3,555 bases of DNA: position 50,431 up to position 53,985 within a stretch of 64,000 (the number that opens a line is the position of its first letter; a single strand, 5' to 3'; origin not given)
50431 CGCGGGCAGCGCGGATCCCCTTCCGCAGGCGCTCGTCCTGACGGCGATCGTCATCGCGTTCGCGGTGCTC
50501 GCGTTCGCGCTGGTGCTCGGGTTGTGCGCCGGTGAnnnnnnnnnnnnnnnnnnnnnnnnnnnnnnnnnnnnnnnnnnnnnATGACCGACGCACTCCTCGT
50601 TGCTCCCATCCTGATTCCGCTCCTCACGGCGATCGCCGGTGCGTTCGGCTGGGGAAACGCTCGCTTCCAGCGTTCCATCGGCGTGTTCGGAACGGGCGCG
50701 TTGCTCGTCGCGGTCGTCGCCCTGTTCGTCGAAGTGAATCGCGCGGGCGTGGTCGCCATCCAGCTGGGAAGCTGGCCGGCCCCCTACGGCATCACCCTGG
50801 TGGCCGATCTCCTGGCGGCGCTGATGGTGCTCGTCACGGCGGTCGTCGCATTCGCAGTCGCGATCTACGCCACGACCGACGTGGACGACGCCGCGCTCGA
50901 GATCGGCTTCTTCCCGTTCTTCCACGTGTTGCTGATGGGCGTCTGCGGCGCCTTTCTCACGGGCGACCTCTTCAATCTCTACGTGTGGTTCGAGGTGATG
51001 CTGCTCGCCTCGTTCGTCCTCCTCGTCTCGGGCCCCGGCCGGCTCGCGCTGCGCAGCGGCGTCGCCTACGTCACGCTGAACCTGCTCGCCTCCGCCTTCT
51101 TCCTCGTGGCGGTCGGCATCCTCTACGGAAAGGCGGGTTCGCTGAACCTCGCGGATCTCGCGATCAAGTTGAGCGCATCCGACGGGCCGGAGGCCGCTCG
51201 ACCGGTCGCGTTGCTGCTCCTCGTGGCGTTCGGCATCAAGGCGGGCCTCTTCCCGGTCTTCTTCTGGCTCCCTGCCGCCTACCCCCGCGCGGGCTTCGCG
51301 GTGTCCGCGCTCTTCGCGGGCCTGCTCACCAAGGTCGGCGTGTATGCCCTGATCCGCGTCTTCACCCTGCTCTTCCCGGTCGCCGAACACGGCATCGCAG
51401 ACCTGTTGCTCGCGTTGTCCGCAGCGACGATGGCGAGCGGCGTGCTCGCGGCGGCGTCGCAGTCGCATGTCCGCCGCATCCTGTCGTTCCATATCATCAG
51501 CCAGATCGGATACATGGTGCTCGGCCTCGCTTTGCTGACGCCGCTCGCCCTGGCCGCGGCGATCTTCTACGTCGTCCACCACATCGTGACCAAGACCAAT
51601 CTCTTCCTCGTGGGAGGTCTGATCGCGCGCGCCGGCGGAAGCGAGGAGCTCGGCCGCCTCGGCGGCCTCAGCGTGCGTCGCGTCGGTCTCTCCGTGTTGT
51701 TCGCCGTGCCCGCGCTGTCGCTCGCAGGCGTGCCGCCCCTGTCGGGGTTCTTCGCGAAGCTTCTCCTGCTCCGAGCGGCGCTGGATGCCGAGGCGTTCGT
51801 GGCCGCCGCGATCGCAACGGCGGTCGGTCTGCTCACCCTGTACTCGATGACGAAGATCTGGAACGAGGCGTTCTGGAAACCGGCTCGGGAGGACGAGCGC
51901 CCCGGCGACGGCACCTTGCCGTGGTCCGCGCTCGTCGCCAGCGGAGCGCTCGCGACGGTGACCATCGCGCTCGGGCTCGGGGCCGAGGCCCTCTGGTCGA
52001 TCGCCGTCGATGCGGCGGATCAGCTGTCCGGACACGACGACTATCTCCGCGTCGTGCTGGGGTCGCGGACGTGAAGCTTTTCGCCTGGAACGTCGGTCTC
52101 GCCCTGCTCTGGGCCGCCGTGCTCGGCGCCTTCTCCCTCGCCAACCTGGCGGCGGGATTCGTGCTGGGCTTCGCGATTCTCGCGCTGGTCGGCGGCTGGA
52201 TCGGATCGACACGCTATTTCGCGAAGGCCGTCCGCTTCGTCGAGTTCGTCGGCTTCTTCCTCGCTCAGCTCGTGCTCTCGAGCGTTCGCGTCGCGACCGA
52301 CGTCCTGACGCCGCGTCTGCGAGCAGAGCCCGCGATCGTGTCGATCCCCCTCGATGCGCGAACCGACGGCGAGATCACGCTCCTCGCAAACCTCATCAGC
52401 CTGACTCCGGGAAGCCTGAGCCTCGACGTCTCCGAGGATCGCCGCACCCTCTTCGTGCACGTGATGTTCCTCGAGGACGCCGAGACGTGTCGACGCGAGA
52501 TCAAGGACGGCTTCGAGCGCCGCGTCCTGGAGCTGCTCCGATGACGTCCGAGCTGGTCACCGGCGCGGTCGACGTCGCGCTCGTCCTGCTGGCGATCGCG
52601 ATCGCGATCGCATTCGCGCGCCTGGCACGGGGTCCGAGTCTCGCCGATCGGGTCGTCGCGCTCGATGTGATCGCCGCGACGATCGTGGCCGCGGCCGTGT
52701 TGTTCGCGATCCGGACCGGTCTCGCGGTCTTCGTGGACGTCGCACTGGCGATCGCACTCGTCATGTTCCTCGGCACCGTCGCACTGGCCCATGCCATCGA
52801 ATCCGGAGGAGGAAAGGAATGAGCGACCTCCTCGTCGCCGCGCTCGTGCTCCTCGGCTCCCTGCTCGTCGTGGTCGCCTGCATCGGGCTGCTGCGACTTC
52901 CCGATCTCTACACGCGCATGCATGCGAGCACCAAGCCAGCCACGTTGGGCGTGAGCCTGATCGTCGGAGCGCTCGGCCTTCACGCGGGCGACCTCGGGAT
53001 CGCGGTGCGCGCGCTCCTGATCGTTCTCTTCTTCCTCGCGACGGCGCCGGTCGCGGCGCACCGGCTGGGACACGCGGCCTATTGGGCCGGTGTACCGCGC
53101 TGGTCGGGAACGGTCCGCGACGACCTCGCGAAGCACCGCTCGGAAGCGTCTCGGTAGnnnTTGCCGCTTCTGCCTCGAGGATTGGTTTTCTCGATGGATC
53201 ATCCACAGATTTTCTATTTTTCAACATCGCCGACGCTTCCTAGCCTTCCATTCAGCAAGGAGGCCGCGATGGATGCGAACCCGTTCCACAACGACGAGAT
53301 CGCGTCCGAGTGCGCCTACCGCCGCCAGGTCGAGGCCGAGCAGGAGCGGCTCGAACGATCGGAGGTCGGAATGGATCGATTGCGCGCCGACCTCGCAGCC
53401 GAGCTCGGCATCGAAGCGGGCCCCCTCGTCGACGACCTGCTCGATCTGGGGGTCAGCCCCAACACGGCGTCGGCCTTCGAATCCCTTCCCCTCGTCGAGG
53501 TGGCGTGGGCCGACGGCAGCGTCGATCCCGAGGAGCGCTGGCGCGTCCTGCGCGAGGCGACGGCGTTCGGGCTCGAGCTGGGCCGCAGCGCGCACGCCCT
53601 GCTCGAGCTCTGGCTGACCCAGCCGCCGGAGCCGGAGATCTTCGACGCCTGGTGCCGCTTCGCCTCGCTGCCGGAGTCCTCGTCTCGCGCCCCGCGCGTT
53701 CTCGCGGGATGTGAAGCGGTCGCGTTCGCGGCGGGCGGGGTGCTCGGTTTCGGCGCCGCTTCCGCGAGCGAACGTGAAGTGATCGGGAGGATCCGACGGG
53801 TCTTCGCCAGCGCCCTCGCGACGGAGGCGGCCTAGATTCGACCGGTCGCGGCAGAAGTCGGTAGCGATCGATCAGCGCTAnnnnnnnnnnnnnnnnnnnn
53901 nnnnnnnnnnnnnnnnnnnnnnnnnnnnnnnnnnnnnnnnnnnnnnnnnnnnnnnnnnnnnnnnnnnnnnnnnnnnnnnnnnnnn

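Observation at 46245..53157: Nine-gene translationally coupled operon fusing an SbtA/SbtB-like module to a complete Mrp (MrpABCDEFG) antiporter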

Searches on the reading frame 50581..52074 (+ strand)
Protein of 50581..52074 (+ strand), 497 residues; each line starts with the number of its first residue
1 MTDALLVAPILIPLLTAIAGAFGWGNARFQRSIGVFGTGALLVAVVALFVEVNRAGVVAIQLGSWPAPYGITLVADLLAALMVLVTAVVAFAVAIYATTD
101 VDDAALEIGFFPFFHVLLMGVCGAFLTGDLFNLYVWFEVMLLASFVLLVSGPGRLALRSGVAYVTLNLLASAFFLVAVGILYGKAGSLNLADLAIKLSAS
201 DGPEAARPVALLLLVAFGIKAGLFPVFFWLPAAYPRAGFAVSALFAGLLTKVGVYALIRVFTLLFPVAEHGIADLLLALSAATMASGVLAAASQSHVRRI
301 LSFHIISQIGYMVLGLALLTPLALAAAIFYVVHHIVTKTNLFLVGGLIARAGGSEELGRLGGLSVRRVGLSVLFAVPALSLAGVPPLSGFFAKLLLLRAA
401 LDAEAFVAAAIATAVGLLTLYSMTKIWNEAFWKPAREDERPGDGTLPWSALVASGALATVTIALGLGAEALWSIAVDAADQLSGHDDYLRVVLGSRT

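Call 4: search_protein_families(library=pfam, proteins=[window:50581-52074:+])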
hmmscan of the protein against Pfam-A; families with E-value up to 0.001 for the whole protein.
window:50581-52074:+ (497 aa): 1 family
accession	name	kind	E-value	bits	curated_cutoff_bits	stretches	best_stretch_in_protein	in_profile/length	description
PF00361.26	Proton_antipo_M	-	1.6e-50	172.4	21.5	1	128-415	2-290/294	NADH:quinone oxidoreductase/Mrp antiporter, TM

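Call 32: search_protein_families(library=ncbifam, proteins=[window:50581-52074:+], max_evalue=0.00001)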
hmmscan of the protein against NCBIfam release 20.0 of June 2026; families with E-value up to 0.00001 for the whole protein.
window:50581-52074:+ (497 aa): 73 families (the best 25 are shown)
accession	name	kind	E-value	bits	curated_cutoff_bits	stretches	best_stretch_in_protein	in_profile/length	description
NF009306.0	PRK12663.1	equivalog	2.2e-155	518.2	542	1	2-495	2-494/498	Na+/H+ antiporter subunit D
NF009308.0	PRK12665.1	equivalog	3.6e-136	454.8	585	1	3-439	6-446/531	Na+/H+ antiporter subunit D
NF005818.0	PRK07691.1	equivalog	7.9e-135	450.6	586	1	3-494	3-495/496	Na+/H+ antiporter subunit D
NF006238.0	PRK08375.1-4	equivalog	6.5e-118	394.8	626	1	1-440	1-438/531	putative monovalent cation/H+ antiporter subunit D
NF009309.0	PRK12666.1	equivalog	4.9e-112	375.3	476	1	3-495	5-518/529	monovalent cation/H+ antiporter subunit D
TIGR00944.1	2a6301s04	subfamily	1.1e-108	364.4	692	1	5-441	2-440/463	multicomponent K+/H+ antiporter, MrpD/PhaD subunit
NF006239.0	PRK08375.1-5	equivalog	7.2e-80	269.3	760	1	3-495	4-496/511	putative monovalent cation/H+ antiporter subunit D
NF009305.0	PRK12662.1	equivalog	1e-67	229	700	1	2-475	2-483/492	putative monovalent cation/H+ antiporter subunit D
NF006240.0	PRK08376.1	subfamily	3e-66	224.4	662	1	10-494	11-519/521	putative monovalent cation/H+ antiporter subunit D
NF006241.0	PRK08377.1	equivalog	5.9e-60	203.7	645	1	46-491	46-486/494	NADH dehydrogenase subunit N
NF006419.0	PRK08668.1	equivalog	2.4e-54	185.1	617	1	11-412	6-412/613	NADH dehydrogenase subunit M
NF005086.0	PRK06521.1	equivalog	8.3e-54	183.1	667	1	5-484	7-508/669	hydrogenase 4 subunit B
NF006237.0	PRK08375.1-2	equivalog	2.2e-52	178.9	597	1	5-438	6-412/497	putative monovalent cation/H+ antiporter subunit D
NF004920.0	PRK06277.1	equivalog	2.7e-51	174.8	578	1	10-477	8-470/478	energy conserving hydrogenase EhbF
TIGR01972.1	NDH_I_M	subfamily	5.2e-51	173.8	263.8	1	10-482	5-482/486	NADH-quinone oxidoreductase subunit M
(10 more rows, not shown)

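Call 67: search_solved_structures(query=window:50581-52074:+, max_evalue=1e-40, show_alignments=1)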
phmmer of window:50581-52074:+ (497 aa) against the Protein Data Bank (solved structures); distinct sequences matched with E-value up to 1e-40: 5.
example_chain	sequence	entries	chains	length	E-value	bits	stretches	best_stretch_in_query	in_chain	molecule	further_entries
7qru_D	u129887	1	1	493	4.2e-114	385.5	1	5-493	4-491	Na+/H+ antiporter subunit D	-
6z16_D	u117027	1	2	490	5.2e-95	322.6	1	5-493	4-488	Multisubunit Na+/H+ antiporter, D subunit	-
7d3u_D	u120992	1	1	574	1.7e-72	248.3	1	6-440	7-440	Monovalent Na+/H+ antiporter subunit D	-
6u8y_H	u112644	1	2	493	4.2e-46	161.3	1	43-489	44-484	NADH dehydrogenase subunit N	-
6cfw_H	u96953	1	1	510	8.6e-45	157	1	39-413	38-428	Monovalent cation/H+ antiporter subunit D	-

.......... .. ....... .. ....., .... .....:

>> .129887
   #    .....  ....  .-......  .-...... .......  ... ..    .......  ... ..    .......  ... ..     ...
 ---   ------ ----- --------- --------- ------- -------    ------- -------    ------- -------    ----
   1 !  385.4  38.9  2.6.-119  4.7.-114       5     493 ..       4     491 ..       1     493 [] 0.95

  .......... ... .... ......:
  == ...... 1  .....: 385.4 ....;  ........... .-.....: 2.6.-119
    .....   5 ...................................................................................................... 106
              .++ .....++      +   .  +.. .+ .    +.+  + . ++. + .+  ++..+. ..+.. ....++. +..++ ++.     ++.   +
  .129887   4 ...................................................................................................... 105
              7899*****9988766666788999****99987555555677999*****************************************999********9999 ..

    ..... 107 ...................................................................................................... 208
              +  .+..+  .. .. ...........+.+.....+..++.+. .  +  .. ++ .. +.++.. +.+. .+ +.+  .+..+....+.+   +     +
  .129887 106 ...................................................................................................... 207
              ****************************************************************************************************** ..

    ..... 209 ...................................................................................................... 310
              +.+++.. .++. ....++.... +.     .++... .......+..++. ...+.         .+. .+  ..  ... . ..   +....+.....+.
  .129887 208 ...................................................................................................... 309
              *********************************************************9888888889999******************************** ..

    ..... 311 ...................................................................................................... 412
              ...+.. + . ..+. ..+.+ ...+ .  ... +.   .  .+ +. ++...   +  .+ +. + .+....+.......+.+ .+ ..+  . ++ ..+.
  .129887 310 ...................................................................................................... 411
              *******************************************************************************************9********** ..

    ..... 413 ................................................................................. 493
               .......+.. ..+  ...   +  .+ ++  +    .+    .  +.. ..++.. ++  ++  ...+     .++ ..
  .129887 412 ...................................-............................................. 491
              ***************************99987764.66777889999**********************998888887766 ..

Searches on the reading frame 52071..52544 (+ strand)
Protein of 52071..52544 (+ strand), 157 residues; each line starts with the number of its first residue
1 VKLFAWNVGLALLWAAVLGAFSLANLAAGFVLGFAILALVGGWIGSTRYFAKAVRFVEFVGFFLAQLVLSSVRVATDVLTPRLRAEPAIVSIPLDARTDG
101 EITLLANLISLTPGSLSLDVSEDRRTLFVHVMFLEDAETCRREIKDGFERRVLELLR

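Call 4: search_protein_families(library=pfam, proteins=[window:52071-52544:+])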
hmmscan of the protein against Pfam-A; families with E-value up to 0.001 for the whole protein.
window:52071-52544:+ (157 aa): 1 family
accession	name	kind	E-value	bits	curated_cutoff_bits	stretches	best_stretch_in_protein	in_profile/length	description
PF01899.21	MNHE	-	1.9e-42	144.9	27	1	8-154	2-144/145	Na+/H+ ion antiporter subunit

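Call 32: search_protein_families(library=ncbifam, proteins=[window:52071-52544:+], max_evalue=0.00001)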
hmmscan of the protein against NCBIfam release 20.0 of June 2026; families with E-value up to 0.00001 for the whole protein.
window:52071-52544:+ (157 aa): 16 families
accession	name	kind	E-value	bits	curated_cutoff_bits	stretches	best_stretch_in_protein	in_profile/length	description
NF006519.0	PRK08965.1-3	equivalog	2.1e-49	167.4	190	1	1-157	1-157/158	Na+/H+ antiporter subunit E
NF009292.0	PRK12651.1-3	equivalog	8.7e-36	123.4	213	1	6-155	7-156/158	Na+/H+ antiporter subunit E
NF006518.0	PRK08965.1-2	equivalog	4e-31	108.1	159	1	8-155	17-164/166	Na+/H+ antiporter subunit E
NF006517.0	PRK08965.1-1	equivalog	8.6e-24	84.6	180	1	4-156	5-160/161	Na+/H+ antiporter subunit E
NF009291.0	PRK12651.1-1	equivalog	2.4e-23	82.9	228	1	7-154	8-155/159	Na+/H+ antiporter subunit E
NF006521.0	PRK08965.1-5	equivalog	2e-22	79.6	141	1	8-146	20-158/180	Na+/H+ antiporter subunit E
TIGR00942.1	2a6301s05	subfamily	2.7e-20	72.8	212.25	1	23-154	10-141/144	multicomponent Na+:H+ antiporter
NF006520.0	PRK08965.1-4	equivalog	5.9e-18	65.3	175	1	7-155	11-160/162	Na+/H+ antiporter subunit E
NF006245.0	PRK08383.1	subfamily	3.6e-15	56.3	192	1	24-136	29-144/168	putative monovalent cation/H+ antiporter subunit E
NF009240.0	PRK12596.1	equivalog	7.8e-15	55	277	1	8-155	12-158/171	putative monovalent cation/H+ antiporter subunit E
NF009295.0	PRK12652.1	equivalog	1.4e-13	50.8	290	1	45-150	218-317/368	monovalent cation/H+ antiporter subunit E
NF009293.0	PRK12651.1-4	equivalog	5.1e-12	46.1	195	1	54-144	70-161/173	Na+/H+ antiporter subunit E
NF006244.0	PRK08382.1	equivalog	2e-10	41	226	1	64-143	106-182/201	putative monovalent cation/H+ antiporter subunit E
NF009297.0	PRK12654.1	equivalog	2.3e-09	37.3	116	1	55-134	3-87/151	monovalent cation/H+ antiporter subunit E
NF009294.0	PRK12651.1-5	equivalog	5e-07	29.6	303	1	10-156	14-161/162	Na+/H+ antiporter subunit E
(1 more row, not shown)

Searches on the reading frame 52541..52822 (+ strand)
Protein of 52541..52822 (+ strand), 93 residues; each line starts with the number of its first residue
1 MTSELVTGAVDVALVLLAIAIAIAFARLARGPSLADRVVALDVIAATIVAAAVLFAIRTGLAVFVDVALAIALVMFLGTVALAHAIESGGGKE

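Call 4: search_protein_families(library=pfam, proteins=[window:52541-52822:+])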
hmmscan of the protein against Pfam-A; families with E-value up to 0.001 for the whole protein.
window:52541-52822:+ (93 aa): 1 family
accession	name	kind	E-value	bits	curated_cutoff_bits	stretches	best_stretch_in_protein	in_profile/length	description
PF04066.18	MrpF_PhaF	-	2.5e-14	53.9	23.3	1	35-86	1-52/53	Multiple resistance and pH regulation protein F (MrpF / PhaF)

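Call 32: search_protein_families(library=ncbifam, proteins=[window:52541-52822:+], max_evalue=0.00001)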
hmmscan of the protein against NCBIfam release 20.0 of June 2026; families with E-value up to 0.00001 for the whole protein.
window:52541-52822:+ (93 aa): 12 families
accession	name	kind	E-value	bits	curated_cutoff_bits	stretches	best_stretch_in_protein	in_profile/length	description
NF009243.0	PRK12599.1-2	equivalog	3.9e-21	75.5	95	1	12-88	10-86/91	putative monovalent cation/H+ antiporter subunit F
NF009245.0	PRK12599.1-4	equivalog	1.5e-16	60.8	114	1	4-90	5-91/121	cation:proton antiporter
NF009248.0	PRK12600.1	equivalog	2.2e-16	59.8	97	1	9-89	5-85/94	Na(+)/H(+) antiporter subunit F1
NF004812.0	PRK06161.1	equivalog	6.8e-16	58.6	93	1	4-84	3-83/92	K+/H+ antiporter subunit F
NF009242.0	PRK12599.1-1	equivalog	3e-15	56.4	89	1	12-88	7-83/86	putative monovalent cation/H+ antiporter subunit F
NF009250.0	PRK12604.1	equivalog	5.4e-14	52.5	100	1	10-89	4-83/84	putative monovalent cation/H+ antiporter subunit F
NF009247.0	PRK12599.1-6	equivalog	1.6e-13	50.9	100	1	10-89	7-86/89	putative monovalent cation/H+ antiporter subunit F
NF009300.0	PRK12657.1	equivalog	5.8e-12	45.7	103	1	5-89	5-89/100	putative monovalent cation/H+ antiporter subunit F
NF009246.0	PRK12599.1-5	equivalog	4e-11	43.4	92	1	13-87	6-80/83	putative monovalent cation/H+ antiporter subunit F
NF006243.0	PRK08381.1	equivalog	6.3e-09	36.1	79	1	12-88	10-85/89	putative monovalent cation/H+ antiporter subunit F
NF009244.0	PRK12599.1-3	equivalog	2.5e-08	34.3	90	1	10-90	10-90/92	putative monovalent cation/H+ antiporter subunit F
NF005930.0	PRK07948.1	equivalog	1.6e-07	31.8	82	1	10-83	5-78/86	monovalent cation/H+ antiporter complex subunit F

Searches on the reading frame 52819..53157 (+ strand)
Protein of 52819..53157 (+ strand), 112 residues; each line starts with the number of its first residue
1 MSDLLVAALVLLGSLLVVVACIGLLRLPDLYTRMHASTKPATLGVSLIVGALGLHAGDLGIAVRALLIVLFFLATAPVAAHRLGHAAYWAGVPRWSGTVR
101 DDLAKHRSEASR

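Call 4: search_protein_families(library=pfam, proteins=[window:52819-53157:+])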
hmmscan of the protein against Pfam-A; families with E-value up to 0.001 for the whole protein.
window:52819-53157:+ (112 aa): 1 family
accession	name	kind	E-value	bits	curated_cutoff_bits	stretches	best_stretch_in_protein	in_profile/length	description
PF03334.19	PhaG_MnhG_YufB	-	2.1e-25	89.2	23.4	1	9-88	1-80/80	Na+/H+ antiporter subunit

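Call 32: search_protein_families(library=ncbifam, proteins=[window:52819-53157:+], max_evalue=0.00001)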
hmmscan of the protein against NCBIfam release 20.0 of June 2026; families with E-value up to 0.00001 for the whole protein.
window:52819-53157:+ (112 aa): 13 families
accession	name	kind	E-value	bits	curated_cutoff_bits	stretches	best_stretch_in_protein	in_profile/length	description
NF009314.0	PRK12674.1-2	subfamily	1.2e-36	124.9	102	1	2-110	4-112/116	Na+/H+ antiporter subunit G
TIGR01300.1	CPA3_mnhG_phaG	equivalog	1.1e-24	86.5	63.1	1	9-102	2-96/97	monovalent cation/H(+) antiporter subunit G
NF009316.0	PRK12674.1-5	equivalog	4e-22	78.3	122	1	1-92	4-97/121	Na+/H+ antiporter subunit G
NF009235.0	PRK12585.1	equivalog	4.6e-21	75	273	1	3-104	6-108/197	putative monovalent cation/H+ antiporter subunit G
NF009236.0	PRK12586.1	equivalog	3.5e-20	72.3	156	1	3-100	9-108/145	Na+/H+ antiporter subunit G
NF009313.0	PRK12674.1-1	equivalog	5.1e-18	65.3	151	1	3-88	6-93/140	Na+/H+ antiporter subunit G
NF009237.0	PRK12587.1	equivalog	7.1e-16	58.3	158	1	8-106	12-112/118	Na+/H+ antiporter subunit G1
NF009312.0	PRK12672.1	subfamily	4.8e-14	52.6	122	1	2-106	3-116/122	putative monovalent cation/H+ antiporter subunit G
NF009320.0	PRK12675.1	equivalog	4.9e-14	52.8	128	1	8-92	5-90/104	putative monovalent cation/H+ antiporter subunit G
NF009238.0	PRK12592.1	equivalog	2.2e-13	50.3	170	1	2-102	7-115/126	putative monovalent cation/H+ antiporter subunit G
NF009311.0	PRK12670.1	equivalog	2e-11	43.6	116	1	3-88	3-88/99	putative monovalent cation/H+ antiporter subunit G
NF009317.0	PRK12674.2-1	equivalog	1.2e-09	38.3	107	1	8-89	9-90/105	Na+/H+ antiporter subunit G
NF009315.0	PRK12674.1-4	equivalog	3.6e-08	33.7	130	1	3-89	12-100/121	Na+/H+ antiporter subunit G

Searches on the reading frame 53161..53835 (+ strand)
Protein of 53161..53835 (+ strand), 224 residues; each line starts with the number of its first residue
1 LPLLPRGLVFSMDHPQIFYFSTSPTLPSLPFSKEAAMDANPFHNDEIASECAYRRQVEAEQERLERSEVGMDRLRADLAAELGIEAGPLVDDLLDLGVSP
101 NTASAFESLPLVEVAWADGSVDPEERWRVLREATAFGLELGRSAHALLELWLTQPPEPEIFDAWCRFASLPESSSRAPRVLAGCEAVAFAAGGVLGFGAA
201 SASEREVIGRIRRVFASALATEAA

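Call 7: search_protein_families(library=pfam, proteins=[window:53161-53835:+], max_evalue=0.01)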
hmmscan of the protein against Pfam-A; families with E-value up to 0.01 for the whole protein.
window:53161-53835:+ (224 aa): 1 family
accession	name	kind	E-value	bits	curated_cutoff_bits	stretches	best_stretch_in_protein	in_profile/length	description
PF04391.17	DUF533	-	0.004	17.2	29.6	1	111-159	77-123/178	Protein of unknown function (DUF533)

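Call 33: search_protein_families(library=pfam, proteins=[window:53269-53835:+], max_evalue=0.01)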
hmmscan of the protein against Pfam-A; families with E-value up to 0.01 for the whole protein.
window:53269-53835:+ (188 aa): 1 family
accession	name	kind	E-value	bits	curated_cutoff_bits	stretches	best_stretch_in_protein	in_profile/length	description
PF04391.17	DUF533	-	0.0027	17.8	29.6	1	75-123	77-123/178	Protein of unknown function (DUF533)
